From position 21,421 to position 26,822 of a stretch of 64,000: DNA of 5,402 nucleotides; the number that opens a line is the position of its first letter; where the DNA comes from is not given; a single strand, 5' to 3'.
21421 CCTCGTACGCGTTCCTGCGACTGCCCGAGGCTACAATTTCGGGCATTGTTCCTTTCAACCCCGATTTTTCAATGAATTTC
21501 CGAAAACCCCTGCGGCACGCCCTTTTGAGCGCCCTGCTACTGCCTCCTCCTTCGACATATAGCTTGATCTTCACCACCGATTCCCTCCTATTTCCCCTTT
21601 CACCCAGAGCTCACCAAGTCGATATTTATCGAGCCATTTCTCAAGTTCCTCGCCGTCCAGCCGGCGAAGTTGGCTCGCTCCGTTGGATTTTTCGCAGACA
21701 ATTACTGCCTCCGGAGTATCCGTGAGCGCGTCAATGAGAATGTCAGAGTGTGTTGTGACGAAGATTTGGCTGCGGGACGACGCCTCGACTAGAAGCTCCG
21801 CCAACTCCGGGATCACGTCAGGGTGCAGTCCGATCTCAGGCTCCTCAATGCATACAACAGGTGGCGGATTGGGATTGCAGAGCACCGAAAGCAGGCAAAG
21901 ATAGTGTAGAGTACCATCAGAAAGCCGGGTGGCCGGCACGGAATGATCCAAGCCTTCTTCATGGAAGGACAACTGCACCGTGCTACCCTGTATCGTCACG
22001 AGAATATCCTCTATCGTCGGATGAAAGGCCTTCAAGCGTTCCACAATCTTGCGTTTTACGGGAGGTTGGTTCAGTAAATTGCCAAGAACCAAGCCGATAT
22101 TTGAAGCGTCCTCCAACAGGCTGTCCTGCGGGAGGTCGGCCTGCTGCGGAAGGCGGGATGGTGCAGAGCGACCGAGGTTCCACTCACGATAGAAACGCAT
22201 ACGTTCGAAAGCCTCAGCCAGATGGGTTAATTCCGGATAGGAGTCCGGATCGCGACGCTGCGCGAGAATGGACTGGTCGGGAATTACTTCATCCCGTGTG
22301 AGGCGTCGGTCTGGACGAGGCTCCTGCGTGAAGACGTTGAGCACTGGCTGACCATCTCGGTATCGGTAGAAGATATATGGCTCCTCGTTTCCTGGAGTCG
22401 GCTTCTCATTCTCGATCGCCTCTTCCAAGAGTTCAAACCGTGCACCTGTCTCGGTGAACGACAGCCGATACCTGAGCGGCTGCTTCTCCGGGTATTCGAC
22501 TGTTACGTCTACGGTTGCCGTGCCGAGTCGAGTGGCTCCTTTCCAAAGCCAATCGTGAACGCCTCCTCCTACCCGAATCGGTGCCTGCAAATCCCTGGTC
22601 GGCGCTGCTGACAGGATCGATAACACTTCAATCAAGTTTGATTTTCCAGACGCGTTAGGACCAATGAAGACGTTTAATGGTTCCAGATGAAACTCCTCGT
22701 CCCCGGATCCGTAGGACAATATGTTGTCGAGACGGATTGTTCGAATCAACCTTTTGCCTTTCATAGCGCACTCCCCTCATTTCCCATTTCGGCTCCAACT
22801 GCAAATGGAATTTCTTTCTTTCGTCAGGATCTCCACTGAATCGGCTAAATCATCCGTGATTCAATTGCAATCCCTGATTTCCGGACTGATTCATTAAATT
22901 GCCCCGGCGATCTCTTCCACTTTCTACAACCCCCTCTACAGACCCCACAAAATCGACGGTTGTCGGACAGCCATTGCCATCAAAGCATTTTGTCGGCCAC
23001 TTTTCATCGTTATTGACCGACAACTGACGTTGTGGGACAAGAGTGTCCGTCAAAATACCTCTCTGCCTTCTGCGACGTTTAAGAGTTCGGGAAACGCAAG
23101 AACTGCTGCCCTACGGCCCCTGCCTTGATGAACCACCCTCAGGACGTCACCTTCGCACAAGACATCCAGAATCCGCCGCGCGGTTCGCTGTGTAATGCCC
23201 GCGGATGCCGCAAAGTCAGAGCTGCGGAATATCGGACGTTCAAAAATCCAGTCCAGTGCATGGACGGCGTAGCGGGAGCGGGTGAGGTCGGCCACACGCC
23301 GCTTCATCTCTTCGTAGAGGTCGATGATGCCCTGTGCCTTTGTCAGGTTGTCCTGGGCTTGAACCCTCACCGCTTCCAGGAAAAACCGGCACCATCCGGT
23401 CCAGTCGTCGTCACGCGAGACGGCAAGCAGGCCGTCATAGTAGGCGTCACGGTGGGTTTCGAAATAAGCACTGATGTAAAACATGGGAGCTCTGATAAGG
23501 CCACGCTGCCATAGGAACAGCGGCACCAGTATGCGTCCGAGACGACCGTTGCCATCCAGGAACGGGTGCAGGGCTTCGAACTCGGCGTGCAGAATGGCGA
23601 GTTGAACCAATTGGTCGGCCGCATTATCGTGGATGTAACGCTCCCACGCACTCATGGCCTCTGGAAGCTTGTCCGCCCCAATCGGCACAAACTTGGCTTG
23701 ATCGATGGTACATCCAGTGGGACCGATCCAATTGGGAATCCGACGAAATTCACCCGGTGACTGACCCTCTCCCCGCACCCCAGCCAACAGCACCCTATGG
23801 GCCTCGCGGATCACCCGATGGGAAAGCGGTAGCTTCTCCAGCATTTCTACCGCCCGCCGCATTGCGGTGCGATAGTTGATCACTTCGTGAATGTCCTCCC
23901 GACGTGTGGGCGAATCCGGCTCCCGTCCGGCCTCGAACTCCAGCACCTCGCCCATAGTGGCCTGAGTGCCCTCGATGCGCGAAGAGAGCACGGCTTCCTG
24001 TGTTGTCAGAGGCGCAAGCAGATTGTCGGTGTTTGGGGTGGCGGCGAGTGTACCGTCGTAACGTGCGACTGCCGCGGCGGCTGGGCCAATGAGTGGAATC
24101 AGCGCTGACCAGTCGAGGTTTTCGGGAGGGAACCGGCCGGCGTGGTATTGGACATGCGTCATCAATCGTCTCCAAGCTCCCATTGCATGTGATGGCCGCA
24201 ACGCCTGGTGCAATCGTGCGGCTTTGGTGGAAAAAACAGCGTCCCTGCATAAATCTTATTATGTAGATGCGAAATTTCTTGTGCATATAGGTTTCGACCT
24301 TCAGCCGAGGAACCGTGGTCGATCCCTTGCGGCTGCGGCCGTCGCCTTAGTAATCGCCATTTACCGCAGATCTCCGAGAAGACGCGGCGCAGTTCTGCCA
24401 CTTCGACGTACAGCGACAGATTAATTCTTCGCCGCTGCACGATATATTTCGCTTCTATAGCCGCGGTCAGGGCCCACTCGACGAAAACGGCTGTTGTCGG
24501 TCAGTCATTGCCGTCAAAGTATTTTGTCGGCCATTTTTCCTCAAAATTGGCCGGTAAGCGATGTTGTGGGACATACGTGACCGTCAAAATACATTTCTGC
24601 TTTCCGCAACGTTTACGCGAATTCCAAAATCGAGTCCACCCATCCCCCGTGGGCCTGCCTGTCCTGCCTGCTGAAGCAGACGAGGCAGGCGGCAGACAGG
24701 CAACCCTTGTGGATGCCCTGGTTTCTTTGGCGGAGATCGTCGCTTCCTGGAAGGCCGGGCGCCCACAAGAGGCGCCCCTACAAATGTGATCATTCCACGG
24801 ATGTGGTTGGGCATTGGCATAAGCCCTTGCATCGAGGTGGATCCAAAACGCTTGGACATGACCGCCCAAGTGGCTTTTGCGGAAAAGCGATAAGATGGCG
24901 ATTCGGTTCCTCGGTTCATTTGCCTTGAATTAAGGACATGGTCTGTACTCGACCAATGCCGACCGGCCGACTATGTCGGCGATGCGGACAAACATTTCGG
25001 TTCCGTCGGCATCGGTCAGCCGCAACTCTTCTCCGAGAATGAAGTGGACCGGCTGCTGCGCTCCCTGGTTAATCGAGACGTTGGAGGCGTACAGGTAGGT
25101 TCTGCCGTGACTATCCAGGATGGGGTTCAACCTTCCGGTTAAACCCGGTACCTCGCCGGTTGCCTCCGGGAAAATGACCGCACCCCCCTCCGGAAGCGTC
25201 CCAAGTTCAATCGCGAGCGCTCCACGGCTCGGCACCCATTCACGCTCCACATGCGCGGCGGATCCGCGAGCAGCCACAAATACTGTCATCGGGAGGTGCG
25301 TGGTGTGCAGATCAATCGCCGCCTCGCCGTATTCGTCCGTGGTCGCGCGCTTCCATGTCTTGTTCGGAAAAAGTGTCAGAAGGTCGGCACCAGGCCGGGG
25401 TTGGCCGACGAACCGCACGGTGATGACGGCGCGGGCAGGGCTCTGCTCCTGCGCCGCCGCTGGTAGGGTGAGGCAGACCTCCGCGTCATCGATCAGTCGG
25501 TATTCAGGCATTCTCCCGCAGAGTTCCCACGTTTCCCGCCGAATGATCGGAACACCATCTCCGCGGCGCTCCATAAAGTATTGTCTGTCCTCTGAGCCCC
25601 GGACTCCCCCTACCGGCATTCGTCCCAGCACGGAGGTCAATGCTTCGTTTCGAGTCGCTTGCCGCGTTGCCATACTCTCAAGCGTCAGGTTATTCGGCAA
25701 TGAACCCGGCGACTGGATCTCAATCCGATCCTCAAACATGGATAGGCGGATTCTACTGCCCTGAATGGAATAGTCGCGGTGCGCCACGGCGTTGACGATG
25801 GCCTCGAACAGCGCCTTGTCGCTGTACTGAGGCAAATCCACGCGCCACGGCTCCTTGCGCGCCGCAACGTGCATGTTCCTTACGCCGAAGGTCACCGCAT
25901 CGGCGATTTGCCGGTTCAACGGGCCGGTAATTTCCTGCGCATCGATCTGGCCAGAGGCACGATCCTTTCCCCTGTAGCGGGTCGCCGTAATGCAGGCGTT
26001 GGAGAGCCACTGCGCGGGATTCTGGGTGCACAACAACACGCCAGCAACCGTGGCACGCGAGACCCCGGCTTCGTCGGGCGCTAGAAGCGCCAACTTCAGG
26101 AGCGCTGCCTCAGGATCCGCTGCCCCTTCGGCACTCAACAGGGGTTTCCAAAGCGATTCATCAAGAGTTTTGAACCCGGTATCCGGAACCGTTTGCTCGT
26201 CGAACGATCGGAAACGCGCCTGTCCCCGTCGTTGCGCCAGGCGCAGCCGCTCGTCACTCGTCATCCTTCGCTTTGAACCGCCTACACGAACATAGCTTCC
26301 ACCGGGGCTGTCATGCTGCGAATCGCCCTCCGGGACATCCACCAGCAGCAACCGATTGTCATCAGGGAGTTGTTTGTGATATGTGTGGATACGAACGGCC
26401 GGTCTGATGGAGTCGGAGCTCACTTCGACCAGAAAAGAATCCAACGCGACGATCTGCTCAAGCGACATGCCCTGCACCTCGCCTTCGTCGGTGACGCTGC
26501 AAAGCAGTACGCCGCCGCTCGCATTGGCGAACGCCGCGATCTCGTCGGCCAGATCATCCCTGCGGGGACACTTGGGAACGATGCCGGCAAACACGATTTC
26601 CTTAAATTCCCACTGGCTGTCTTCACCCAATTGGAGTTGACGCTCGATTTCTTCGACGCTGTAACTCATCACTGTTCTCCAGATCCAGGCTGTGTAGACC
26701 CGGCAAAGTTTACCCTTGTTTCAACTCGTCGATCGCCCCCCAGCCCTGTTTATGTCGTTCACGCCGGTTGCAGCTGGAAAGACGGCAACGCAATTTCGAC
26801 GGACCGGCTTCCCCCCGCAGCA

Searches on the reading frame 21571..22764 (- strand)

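Call 64: search_protein_families(library=pfam, proteins=[window:21571-22764:-], max_evalue=0.001)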
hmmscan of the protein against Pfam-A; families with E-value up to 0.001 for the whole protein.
window:21571-22764:- (397 aa): 5 families
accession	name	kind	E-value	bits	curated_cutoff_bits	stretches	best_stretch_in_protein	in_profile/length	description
PF13304.12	AAA_21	-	1.5e-38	134.1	27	1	30-345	1-304/304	AAA domain, putative AbiEii toxin, Type IV TA system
PF13175.12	AAA_15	-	3.5e-16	60.2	32.1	2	299-344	327-374/374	AAA ATPase domain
PF02463.25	SMC_N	-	3.3e-09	36.9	40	1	7-345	2-203/220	RecF/RecN/SMC N terminal domain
PF13476.12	AAA_23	-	4.7e-06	27.8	27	1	10-108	2-84/201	AAA domain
PF11398.14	DUF2813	-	0.00011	22.1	21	0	26-53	20-47/372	Protein of unknown function (DUF2813)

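Call 72: search_protein_families(library=padloc, proteins=[window:21571-22764:-], max_evalue=0.00001)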
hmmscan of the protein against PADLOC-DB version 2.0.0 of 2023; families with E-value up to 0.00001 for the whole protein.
window:21571-22764:- (397 aa): 79 families (the best 25 are shown)
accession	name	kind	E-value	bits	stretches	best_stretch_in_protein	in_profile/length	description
PDLC04177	HEC-01A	-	1.1e-170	566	1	5-397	3-393/393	-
PDLC04175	HEC-01A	-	7.2e-62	207.5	1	10-395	9-361/363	-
PDLC04182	HEC-01A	-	5.4e-49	165.3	1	6-392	14-400/406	-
PDLC04178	HEC-01A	-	5.5e-49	165.3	1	5-386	7-374/399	-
PDLC04183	HEC-01A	-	8.2e-46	154.8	1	24-395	20-401/402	-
PDLC04176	HEC-01A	-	5.7e-43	145.7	1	27-394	22-367/371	-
PDLC02980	AriA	-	6.3e-37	126.2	1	30-345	1-304/304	-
PDLC04391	PDC-M07A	-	3.6e-36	123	1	7-392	2-401/412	-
PDLC04174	HEC-01A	-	7.9e-33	111.8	1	189-394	52-260/264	-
PDLC04144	HEC-01B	-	1.3e-30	104.8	1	7-394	3-391/395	-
PDLC04184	HEC-01A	-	3.4e-28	96.8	2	129-353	163-400/464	-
PDLC04393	PDC-M07A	-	6.6e-28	95.9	2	202-386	205-399/435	-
PDLC04392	PDC-M07A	-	1.7e-27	94.6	1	7-390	2-401/432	-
PDLC04389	PDC-M07A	-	4.3e-27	93.2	1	7-392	6-423/443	-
PDLC04180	HEC-01A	-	2.5e-26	90.7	2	278-370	252-347/382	-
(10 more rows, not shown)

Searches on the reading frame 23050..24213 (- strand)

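Call 64: search_protein_families(library=pfam, proteins=[window:23050-24213:-], max_evalue=0.001)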
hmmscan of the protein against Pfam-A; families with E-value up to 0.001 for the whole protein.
window:23050-24213:- (387 aa): 2 families
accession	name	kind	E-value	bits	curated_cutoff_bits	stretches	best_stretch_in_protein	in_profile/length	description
PF13784.11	Fic_N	-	1.8e-24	86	26.7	1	41-123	3-82/82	Fic/DOC family N-terminal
PF02661.23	Fic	-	6.8e-18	65.7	24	1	129-234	1-93/93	Fic/DOC family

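Call 72: search_protein_families(library=padloc, proteins=[window:23050-24213:-], max_evalue=0.00001)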
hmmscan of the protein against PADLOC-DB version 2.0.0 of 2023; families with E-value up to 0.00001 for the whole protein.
window:23050-24213:- (387 aa): 6 families
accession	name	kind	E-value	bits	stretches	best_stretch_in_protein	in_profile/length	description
PDLC03963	SoFic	-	2e-112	374.1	1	22-381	8-358/361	-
PDLC04836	PDC-S04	-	2.4e-19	67.5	1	76-269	32-216/244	-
PDLC04837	PDC-S04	-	8.3e-17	59.2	1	77-230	33-179/234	-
PDLC04840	PDC-S04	-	9.5e-16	56.2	1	64-232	6-172/227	-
PDLC04966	PDC-S24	-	7.6e-15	52.7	1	128-267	230-370/497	-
PDLC04839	PDC-S04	-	4e-10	37.7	1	167-259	91-180/205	-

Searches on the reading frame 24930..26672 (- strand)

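Call 64: search_protein_families(library=pfam, proteins=[window:24930-26672:-], max_evalue=0.001)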
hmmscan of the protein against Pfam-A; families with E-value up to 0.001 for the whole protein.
window:24930-26672:- (580 aa): 2 families
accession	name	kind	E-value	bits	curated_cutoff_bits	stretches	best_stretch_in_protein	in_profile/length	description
PF13749.12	HATPase_c_4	-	3.9e-18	65.7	26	1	305-402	1-88/89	Putative ATP-dependent DNA helicase recG C-terminal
PF04326.19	SLFN_AlbA_2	-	2e-15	57.8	25.3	1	17-138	1-118/118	Schlafen, AlbA_2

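Call 72: search_protein_families(library=padloc, proteins=[window:24930-26672:-], max_evalue=0.00001)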
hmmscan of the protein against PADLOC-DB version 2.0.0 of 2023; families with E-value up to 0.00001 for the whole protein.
window:24930-26672:- (580 aa): 3 families
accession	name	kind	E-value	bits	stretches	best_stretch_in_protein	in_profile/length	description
PDLC02394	pAgo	-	3.8e-18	62.7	1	39-411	55-442/1121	-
PDLC02402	Aga_SIR2-PNTD1-PNTD2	-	2.9e-11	40.2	1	190-330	355-488/876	Class I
PDLC02418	Aga_SIR2-Kinase-PNTD1-PNTD2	-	2e-07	27.6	1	210-330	248-366/756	Class I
